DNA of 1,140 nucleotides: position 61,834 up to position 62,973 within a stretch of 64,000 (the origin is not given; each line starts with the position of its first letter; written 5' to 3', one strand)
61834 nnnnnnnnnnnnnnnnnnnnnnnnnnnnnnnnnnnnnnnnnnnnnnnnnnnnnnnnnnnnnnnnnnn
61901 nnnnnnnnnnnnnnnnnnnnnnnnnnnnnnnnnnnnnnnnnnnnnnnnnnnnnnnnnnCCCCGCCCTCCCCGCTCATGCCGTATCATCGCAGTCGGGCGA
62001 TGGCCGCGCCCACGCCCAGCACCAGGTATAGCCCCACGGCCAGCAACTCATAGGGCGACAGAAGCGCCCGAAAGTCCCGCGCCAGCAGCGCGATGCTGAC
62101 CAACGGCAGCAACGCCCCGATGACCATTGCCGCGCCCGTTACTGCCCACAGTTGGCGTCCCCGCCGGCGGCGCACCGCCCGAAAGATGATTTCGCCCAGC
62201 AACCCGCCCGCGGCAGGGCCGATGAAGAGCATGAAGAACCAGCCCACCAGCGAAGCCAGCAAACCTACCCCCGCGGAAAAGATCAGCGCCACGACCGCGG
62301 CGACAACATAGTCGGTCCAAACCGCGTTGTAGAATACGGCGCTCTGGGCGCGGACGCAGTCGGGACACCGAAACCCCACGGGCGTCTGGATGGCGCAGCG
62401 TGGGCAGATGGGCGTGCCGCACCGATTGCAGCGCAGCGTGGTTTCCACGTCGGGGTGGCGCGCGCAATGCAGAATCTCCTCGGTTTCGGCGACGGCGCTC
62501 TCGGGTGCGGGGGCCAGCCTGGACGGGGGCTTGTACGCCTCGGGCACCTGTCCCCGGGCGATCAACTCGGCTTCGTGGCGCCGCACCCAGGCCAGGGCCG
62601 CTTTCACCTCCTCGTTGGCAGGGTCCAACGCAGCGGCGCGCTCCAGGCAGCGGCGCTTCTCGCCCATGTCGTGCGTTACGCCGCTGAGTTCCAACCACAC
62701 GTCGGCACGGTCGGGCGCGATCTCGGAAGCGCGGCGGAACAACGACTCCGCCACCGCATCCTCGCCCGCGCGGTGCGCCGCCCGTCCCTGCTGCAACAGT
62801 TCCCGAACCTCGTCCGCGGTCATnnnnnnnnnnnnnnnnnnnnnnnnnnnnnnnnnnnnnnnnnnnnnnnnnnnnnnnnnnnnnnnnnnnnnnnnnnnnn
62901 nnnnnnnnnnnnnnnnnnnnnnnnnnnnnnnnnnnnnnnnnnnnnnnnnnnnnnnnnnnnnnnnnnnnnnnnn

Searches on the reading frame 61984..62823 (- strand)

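Call 41: search_protein_families(library=pfam, proteins=[window:61984-62823:-], max_evalue=0.00001)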
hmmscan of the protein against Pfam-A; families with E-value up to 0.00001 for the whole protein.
window:61984-62823:- (279 aa): 1 family
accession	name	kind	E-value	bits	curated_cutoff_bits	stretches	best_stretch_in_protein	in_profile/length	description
PF13428.12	TPR_14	-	8.1e-06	26.5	23.5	0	7-46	2-41/44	Tetratricopeptide repeat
